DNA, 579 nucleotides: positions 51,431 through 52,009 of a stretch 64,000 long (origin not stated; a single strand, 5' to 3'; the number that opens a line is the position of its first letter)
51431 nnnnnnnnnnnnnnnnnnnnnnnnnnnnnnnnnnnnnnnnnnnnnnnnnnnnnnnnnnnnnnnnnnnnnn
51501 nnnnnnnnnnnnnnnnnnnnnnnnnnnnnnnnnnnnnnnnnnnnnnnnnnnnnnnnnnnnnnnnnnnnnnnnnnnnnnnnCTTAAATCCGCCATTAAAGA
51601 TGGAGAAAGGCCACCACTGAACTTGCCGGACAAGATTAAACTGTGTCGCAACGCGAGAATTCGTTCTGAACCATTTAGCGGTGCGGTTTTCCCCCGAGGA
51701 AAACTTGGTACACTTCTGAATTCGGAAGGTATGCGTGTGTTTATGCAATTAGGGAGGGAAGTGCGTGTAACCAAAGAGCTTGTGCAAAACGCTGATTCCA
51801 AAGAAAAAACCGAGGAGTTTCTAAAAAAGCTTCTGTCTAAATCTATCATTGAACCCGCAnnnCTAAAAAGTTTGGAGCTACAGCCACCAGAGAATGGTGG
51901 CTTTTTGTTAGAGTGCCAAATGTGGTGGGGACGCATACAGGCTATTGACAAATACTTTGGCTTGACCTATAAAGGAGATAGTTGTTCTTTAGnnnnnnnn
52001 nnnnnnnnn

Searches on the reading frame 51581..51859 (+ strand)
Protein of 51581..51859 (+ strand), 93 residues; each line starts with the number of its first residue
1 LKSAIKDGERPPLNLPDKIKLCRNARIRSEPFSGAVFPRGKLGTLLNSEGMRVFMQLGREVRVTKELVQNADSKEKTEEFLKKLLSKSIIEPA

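Call 46: search_protein_families(library=pfam, alignment_id=A4, max_evalue=10)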
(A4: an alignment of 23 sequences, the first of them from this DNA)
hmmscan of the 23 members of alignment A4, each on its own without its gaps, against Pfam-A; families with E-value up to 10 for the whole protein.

A. member 1, seq(93 aa): 1 family
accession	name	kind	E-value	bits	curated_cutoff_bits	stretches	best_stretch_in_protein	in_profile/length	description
PF24900.1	TRASH_ZMYM4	-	0.073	13.5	27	1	57-78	3-24/42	Zinc finger MYM-type protein 4-like, TRASH domain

B. families by the number of members that match (of 23 scanned): 12 families
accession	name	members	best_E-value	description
PF06159.19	TRAPPC13_N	1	0.0039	Trafficking protein particle complex subunit 13, N-terminal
PF08253.16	Leader_Erm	1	0.021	Erm Leader peptide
PF20024.5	DUF6432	1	0.033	Family of unknown function (DUF6432)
PF19155.6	DUF5837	1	0.041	Family of unknown function (DUF5837)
PF24900.1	TRASH_ZMYM4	1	0.073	Zinc finger MYM-type protein 4-like, TRASH domain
PF02283.22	CobU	1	0.083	Cobinamide kinase / cobinamide phosphate guanyltransferase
PF09756.15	DDRGK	1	0.1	DDRGK domain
PF12564.13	TypeIII_RM_meth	1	0.11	Type III restriction/modification enzyme methylation subunit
PF07174.17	FAP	1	0.11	Fibronectin-attachment protein (FAP) domain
PF03297.21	Ribosomal_S25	1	0.11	S25 ribosomal protein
PF06708.16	DUF1195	1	0.12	Protein of unknown function (DUF1195)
PF13082.11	DUF3931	1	0.18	Protein of unknown function (DUF3931)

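Call 47: search_solved_structures(query=A4, max_evalue=10)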
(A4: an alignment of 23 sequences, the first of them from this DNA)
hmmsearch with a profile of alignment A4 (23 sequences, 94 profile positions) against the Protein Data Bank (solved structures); distinct sequences matched with E-value up to 10: 17.
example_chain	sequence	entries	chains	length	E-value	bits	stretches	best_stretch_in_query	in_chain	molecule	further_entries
5zu1_A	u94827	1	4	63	0.039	17.1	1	44-90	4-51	Double-stranded RNA-specific adenosine deaminase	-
3irq_D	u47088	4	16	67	0.047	16.8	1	44-90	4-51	Double-stranded RNA-specific adenosine deaminase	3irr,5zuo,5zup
2acj_A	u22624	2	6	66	0.053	16.6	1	44-90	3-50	Double-stranded RNA-specific adenosine deaminase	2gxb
8gbd_A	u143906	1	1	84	0.074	16.2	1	44-90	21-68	Double-stranded RNA-specific adenosine deaminase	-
8gbc_A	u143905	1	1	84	0.092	15.9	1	44-90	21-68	Double-stranded RNA-specific adenosine deaminase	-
2l54_A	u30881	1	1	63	0.16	15.2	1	47-90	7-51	Double-stranded RNA-specific adenosine deaminase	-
1qgp_A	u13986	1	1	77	0.17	15.1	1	47-90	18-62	PROTEIN (DOUBLE STRANDED RNA ADENOSINE DEAMINASE)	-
1sd4_A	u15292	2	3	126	0.18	15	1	65-91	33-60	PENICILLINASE REPRESSOR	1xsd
1qbj_A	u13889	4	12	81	0.18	14.9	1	47-90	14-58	PROTEIN (DOUBLE-STRANDED RNA SPECIFIC ADENOSINE DEAMINASE (ADAR1)) | Double-stranded RNA-specific adenosine deaminase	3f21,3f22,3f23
7tuv_A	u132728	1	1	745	0.39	13.9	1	5-68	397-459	Ribonuclease RRP44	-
1sd6_A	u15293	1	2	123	0.41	13.8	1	63-91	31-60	Methicillin resistance regulatory protein mecI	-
1okr_A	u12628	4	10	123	0.43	13.8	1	63-91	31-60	METHICILLIN RESISTANCE REGULATORY PROTEIN MECI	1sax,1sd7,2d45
1ojh_A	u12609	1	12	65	0.45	13.7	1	55-91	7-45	NBLA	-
9w4v_A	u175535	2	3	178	0.45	13.7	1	36-91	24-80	Uncharacterized HTH-type transcriptional regulator PH0140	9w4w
7fby_A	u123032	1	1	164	0.52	13.5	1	41-91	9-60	Transcriptional regulatory protein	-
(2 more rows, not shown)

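Call 53: predict_structure(alignment_id=A4)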
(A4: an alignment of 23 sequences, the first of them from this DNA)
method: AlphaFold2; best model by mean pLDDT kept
length: 93 residues; sequences in the alignment: 23
mean_pLDDT: 83.1   pTM: 0.68
mean pLDDT of the five models: 83.1, 82.7, 82.5, 80.1, 77.1
residues with pLDDT >= 90: 24; 70-90: 57; 50-70: 11; < 50: 1
segments of 3 or more residues with pLDDT < 50: none
pLDDT, mean of each block of 10 residues (from residue 1): 54 84 89 88 89 82 84 86 90 89
secondary structure, 60 per line:
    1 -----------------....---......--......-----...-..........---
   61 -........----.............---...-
elements in order: E18-21 E25-30 E33-38 E44-46 H48-57 H64-69 H74-86 E90-92
